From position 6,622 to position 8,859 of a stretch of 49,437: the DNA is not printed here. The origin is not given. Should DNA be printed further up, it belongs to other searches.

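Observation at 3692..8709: Tightly coupled operon: giant Gly/Asn-rich surface protein + zinc-ribbon/wHTH protein + HerA/FtsK-type ATPase with C-terminal extension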

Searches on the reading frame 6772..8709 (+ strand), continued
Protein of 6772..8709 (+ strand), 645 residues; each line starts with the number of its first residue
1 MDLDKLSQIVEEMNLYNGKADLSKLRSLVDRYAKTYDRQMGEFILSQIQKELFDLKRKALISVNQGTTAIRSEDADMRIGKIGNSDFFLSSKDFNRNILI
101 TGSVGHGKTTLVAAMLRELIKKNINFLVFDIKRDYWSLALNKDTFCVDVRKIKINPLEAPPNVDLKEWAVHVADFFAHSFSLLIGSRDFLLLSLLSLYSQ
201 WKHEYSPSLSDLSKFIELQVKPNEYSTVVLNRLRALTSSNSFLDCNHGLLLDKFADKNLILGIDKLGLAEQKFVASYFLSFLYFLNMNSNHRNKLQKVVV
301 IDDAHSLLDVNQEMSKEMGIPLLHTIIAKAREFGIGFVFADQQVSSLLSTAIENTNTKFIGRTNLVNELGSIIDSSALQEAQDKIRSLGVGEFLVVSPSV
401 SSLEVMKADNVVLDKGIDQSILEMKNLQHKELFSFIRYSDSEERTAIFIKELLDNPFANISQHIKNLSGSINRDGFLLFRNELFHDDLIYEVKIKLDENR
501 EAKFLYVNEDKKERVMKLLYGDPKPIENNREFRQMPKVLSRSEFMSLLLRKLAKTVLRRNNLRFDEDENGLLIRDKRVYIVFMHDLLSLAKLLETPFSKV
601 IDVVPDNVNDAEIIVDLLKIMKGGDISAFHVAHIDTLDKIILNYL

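Call 21: search_solved_structures(query=A1, max_evalue=1, show_alignments=2)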
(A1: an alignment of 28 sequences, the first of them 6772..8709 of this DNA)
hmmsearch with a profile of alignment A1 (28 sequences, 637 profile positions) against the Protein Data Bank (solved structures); distinct sequences matched with E-value up to 1: 32.
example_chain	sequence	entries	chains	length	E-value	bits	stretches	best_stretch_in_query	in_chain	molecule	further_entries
8wiv_A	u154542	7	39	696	1e-06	30.6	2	299-411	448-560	Helicase HerA central domain-containing protein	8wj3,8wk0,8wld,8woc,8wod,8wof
7es4_A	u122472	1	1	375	7.2e-06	27.8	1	101-353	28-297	DNA phosphorothioation-dependent restriction protein DptH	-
9x1l_A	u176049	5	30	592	9.5e-06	27.4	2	328-420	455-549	DNA helicase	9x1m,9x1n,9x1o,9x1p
4d2i_A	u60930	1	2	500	4.5e-05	25.2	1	67-144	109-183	HERA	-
8xau_A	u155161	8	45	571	0.00013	23.7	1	101-157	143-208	ATP-binding protein | HerA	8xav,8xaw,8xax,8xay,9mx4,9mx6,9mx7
7x8u_A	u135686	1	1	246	0.038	15.5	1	436-558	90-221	Tospovirus resistance protein B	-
6bge_A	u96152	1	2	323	0.069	14.7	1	101-150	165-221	VirB11-like protein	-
1g6o_A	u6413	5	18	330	0.072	14.6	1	101-150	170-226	CAG-ALPHA | virB11 homolog | Cag-alfa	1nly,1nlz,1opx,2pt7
5h7k_A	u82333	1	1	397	0.074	14.6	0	88-125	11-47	Elongation factor 2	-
8wi4_A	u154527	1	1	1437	0.12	13.8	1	50-127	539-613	ATP-binding cassette sub-family C member 5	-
8wi2_A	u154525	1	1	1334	0.12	13.8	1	50-127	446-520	ATP-binding cassette sub-family C member 5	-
8wi5_A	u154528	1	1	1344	0.13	13.8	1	50-127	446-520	ATP-binding cassette sub-family C member 5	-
8wi0_A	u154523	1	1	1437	0.14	13.6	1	50-127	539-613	ATP-binding cassette sub-family C member 5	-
4zci_A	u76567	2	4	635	0.14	13.6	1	103-127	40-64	GTP-binding protein TypA/BipA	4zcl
8kci_A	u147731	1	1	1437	0.14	13.6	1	50-127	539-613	ATP-binding cassette sub-family C member 5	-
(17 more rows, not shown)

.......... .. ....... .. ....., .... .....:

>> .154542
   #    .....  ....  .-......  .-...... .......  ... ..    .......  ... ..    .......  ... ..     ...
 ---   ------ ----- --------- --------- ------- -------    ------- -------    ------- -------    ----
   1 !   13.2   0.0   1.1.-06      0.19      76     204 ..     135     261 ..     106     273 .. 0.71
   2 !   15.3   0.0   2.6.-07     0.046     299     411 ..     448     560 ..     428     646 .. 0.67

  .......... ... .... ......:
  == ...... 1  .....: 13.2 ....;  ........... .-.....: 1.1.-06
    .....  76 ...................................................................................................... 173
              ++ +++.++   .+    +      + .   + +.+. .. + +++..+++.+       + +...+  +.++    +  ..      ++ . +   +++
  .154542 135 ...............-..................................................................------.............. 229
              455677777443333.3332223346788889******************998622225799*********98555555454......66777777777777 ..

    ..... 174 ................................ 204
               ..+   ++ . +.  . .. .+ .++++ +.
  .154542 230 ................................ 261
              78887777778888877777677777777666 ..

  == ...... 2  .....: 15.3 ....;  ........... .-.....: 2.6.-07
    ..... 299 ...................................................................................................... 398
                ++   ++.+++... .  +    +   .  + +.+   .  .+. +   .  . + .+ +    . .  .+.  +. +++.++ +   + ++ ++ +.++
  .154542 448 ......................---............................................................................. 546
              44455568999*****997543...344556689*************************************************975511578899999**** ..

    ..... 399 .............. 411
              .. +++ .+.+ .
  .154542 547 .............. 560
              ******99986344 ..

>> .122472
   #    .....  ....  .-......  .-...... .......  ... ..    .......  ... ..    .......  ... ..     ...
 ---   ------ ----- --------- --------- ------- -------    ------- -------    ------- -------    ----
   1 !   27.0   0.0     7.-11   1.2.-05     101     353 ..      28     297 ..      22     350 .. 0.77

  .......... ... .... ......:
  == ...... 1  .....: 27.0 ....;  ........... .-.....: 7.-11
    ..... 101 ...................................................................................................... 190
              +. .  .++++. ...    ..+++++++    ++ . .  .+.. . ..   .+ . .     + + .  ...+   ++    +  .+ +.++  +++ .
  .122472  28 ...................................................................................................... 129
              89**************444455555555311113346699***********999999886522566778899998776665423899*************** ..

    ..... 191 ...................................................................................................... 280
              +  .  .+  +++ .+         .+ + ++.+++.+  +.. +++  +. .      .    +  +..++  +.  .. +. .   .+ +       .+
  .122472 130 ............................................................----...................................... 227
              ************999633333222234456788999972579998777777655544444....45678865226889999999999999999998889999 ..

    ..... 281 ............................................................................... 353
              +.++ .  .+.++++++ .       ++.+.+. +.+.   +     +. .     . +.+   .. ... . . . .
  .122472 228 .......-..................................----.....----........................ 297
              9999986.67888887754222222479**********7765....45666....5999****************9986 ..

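Call 26: predict_structure(alignment_id=A1)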
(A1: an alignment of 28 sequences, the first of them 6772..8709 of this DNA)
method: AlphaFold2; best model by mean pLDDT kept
length: 645 residues; sequences in the alignment: 28
mean_pLDDT: 83.5   pTM: 0.61
mean pLDDT of the five models: 83.5, 83.4, 82.1, 81.8, 80.5
residues with pLDDT >= 90: 221; 70-90: 338; 50-70: 60; < 50: 26
segments of 3 or more residues with pLDDT < 50: 61-70, 524-533
pLDDT, mean of each block of 10 residues (from residue 1): 75 74 86 85 87 72 41 71 85 87 87 94 93 91 89 90 92 90 90 94 87 86 90 87 86 89 89 91 83 84 78 53 80 88 55 72 73 75 87 82 82 84 87 77 83 93 88 87 92 91 93 84 48 67 93 93 90 90 91 89 92 90 85 92 80
secondary structure, 60 per line:
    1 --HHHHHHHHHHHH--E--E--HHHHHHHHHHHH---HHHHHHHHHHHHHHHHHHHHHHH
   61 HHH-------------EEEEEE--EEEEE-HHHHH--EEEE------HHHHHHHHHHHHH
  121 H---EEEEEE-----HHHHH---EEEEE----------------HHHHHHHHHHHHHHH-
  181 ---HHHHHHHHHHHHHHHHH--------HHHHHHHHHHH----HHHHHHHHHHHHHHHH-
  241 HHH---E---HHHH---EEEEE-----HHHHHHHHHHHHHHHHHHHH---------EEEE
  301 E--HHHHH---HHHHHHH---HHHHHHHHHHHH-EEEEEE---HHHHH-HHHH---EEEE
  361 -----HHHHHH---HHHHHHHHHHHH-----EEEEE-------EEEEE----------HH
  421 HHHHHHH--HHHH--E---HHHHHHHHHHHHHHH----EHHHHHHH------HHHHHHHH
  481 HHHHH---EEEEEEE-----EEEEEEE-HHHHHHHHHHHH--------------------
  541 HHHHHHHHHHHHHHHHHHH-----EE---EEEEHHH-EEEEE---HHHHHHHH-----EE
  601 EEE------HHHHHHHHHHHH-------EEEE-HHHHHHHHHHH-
elements in order: H3-14 H23-34 H38-63 E77-82 E85-89 H91-95 E98-101 H108-121 E125-130 H136-140 E144-148 H165-179 H184-200 H209-219 H224-239 H251-254 E258-262 H268-287 E297-301 H304-308 H312-318 H322-333 E335-340 H344-348 H350-353 E357-360 H366-371 H375-386 E392-396 E404-408 H419-427 H430-433 H440-454 H460-466 H473-485 E489-495 E501-507 H509-520 H541-559 E570-573 E578-582 H586-593 E599-603 H610-621 E629-632 H634-644
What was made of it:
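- On Canonical HerA (HerA-NurA): The AF2 model (pLDDT 83.5) shows helices 3-14, 23-34 and 38-63, then a single hairpin (77-89) before the P-loop core (call 26).
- Closest known: Canonical archaeal HerA. Different: No HAS-barrel: the N-terminus is three helices plus one hairpin (call 26).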

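Call 31: fold_search(model_id=the predicted structure, library=pdb)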
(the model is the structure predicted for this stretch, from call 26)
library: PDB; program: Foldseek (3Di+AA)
matches with E <= 10: 1364; with E <= 0.001: 167
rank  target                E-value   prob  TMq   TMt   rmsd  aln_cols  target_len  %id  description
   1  7es4                  1.1e-14  1.00  0.44  0.73   4.1       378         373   16  the crystral structure of DndH-C-domain (released 2022-05-11)
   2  4d2i_B                1.4e-14  1.00  0.41  0.56   4.7       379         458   19  Crystal structure of the HerA hexameric DNA translocase from Sulfolobus solfataricus bound to AMP-PNP (released 2014-12-03)
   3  4d2i_A                6.2e-14  1.00  0.41  0.56   5.0       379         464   18  Crystal structure of the HerA hexameric DNA translocase from Sulfolobus solfataricus bound to AMP-PNP (released 2014-12-03)
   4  9x1m_A                1.7e-12  1.00  0.34  0.38  11.6       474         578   16  The cryo-EM structure of HerA-NurA complex with AMPPNP and dsDNA from Thermococcus kodakarensis (released 2026-02-04)
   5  4ag6_B                3.5e-12  1.00  0.43  0.70   4.5       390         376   15  Structure of VirB4 of Thermoanaerobacter pseudethanolicus (released 2012-07-04)
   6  4ag5_A                7.1e-12  1.00  0.43  0.71   4.6       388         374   16  Structure of VirB4 of Thermoanaerobacter pseudethanolicus (released 2012-07-04)
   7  4ag6_A                8.3e-12  1.00  0.42  0.68   4.9       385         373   17  Structure of VirB4 of Thermoanaerobacter pseudethanolicus (released 2012-07-04)
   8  8xaw_D                9.8e-12  1.00  0.36  0.40  11.5       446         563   15  Cryo-EM structure of an anti-phage defense complex bound to AMPPNP and DNA at state 1 (released 2024-06-05)
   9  8wiv_D                1.4e-11  1.00  0.42  0.44   7.7       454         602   18  Cryo-EM structure of a bacterial protein (released 2024-09-11)
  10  4ag5_B                1.9e-11  1.00  0.41  0.67   5.4       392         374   15  Structure of VirB4 of Thermoanaerobacter pseudethanolicus (released 2012-07-04)
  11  9x1l_A                6.5e-11  1.00  0.36  0.39   9.7       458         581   16  The cryo-EM structure of HerA-NurA complex with AMPPNP from Thermococcus kodakarensis (released 2026-02-04)
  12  8xau_A                7.2e-11  1.00  0.37  0.42  10.8       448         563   14  Cryo-EM structure of HerA (released 2024-06-05)
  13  8wod_D                8.0e-11  1.00  0.41  0.52   5.2       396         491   19  Cryo-EM structure of SIR2/HerA complex (released 2024-09-11)
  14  8wj3_N                8.9e-11  1.00  0.42  0.49   6.5       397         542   19  Cryo-EM structure of a bacterial protein (released 2024-09-11)
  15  8xau_E                1.2e-10  1.00  0.38  0.44  11.4       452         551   13  Cryo-EM structure of HerA (released 2024-06-05)
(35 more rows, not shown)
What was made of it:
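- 6772..8709 (+): g3, a HerA/VirB4/DndH-type P-loop ATPase. It has a helical N-domain (aa 1-63), an ATPase core (aa 77-410, 7000-8001), a winged helix (aa 436-520, 8077-8331) and a degenerate nuclease-like alpha/beta domain (aa 541-645, 8392-8706). Foldseek finds DndH-C 7es4 and SsoHerA 4d2i at 1e-14 and VirB4 4ag6 at 3e-12 (call 31).
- On Canonical HerA (HerA-NurA): Foldseek to 4d2i gives 1.4e-14 (call 31).
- Closest known: Canonical archaeal HerA. Same: Sulfolobus HerA 4d2i is a top structural match (E 1.4e-14, call 31).
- Closest known: VirB4/CedB/CedD ATPases of type IV secretion-like DNA transfer. Same: VirB4 is a fold neighbour (call 31).
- DNA-translocase fold: DndH-C, HerA, VirB4, TrwB (call 31).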

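Call 32: find_encoding_contigs(protein=P0044, flank=8000, max_places=2)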
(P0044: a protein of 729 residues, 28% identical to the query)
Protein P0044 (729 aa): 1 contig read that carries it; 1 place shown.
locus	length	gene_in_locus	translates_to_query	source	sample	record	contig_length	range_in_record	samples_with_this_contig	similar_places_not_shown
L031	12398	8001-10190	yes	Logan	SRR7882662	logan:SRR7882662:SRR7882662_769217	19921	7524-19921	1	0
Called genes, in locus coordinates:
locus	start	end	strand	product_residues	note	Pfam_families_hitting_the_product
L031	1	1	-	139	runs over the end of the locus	-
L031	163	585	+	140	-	-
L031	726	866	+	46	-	-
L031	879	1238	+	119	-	PF01978:TrmB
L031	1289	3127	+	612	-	PF01435:Peptidase_M48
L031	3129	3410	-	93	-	PF04014:MazE_antitoxin (weak)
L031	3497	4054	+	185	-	-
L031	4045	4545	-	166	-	-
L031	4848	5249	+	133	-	-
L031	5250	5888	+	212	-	-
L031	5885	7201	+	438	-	PF00899:ThiF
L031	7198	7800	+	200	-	-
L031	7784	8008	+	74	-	-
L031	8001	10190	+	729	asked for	PF01935:DUF87 (faint)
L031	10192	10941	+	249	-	-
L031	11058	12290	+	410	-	-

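Call 33: find_encoding_contigs(protein=P0043, flank=8000, max_places=2)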
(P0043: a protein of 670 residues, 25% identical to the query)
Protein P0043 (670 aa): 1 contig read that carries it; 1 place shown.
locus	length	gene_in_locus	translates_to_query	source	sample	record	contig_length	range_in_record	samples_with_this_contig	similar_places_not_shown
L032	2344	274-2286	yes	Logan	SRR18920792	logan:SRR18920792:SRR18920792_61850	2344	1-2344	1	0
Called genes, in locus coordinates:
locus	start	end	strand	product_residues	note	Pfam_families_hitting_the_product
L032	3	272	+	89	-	?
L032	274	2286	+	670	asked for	PF01935:DUF87 (weak), PF05707:Zot (faint)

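Call 39: search_protein_families(library=phrogs, proteins=[window:6772-8709:+], max_evalue=0.1)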
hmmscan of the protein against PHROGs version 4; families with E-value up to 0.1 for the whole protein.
window:6772-8709:+ (645 aa): 11 families
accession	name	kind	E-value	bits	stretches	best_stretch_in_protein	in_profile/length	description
phrog_2666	-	head and packaging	4.5e-13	49.7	2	298-421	424-526/555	terminase large subunit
phrog_7035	-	unknown function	1e-12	48.2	2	273-369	465-564/969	-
phrog_50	-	DNA, RNA and nucleotide metabolism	7.2e-05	23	1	95-128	369-402/570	DnaC-like helicase loader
phrog_5156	-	unknown function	0.00052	19.2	1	93-167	409-483/824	-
phrog_2630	-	unknown function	0.0015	18.9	1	93-133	29-69/326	-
phrog_1358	-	moron, auxiliary metabolic gene and host takeover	0.003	16.1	0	72-132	580-644/1382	FtsK/SpoIIIE-like protein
phrog_168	-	DNA, RNA and nucleotide metabolism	0.0051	17.5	1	96-134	43-78/314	clamp loader of DNA polymerase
phrog_3277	-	DNA, RNA and nucleotide metabolism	0.0057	17.5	1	93-125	8-44/168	DnaC-like helicase loader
phrog_6891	-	other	0.012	16.3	1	95-155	42-95/310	ATPase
phrog_25422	-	unknown function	0.028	15.3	0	95-131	23-58/117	-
phrog_2107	-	other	0.032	14.9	1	97-126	5-34/201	thymidylate kinase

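Call 47: search_protein_representatives(alignment_id=A1)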
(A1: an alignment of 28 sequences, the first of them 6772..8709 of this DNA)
Query: 28 sequences, 637 profile positions. Proteins with E-value up to 0.001 (for the whole library): 5059; up to 1e-10: 2333; up to 1e-30: 183. The best 150 are listed.
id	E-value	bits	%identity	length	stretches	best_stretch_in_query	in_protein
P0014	2.1e-273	924.9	-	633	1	2-635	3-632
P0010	1.8e-266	902.0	-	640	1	2-635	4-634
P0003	3.1e-263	891.3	-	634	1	1-635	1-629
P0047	1.2e-246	836.5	-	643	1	5-635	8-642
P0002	4.2e-242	821.5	-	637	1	4-635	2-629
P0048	1.2e-238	810.1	-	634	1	4-635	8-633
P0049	3.6e-226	768.9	-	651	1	3-636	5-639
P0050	2.3e-203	693.6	-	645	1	13-635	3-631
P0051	1.5e-197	674.4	-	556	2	4-441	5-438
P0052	1.1e-89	318.0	-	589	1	15-612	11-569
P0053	6.3e-67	242.8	-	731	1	56-513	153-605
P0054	1.4e-66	241.6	-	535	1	71-512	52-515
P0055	1.9e-66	241.2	-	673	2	46-428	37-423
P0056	9.5e-66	238.9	-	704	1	11-563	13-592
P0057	1.9e-65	237.9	-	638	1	11-552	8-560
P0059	8.2e-64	232.5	-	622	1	14-545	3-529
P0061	1.5e-63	231.6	-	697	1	6-628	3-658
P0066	5.8e-58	213.2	-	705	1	22-526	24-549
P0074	1.3e-52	195.5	-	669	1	89-566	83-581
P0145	3.2e-38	148.0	-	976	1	29-595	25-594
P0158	2.3e-36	141.8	-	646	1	63-608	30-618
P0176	2.3e-34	135.2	-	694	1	69-635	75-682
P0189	2.0e-33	132.1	-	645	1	8-588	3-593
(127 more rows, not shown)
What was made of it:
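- On HerA-like ATPase / winged helix / PD-(D/E)xK fusion family (uncharacterised): Profile hits extend to positions 6-628 (P0061), 69-635 (P0176) and 15-612 (P0052) (call 47).
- Family reach: 183 cluster representatives at E<=1e-30 share the architecture (call 47).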
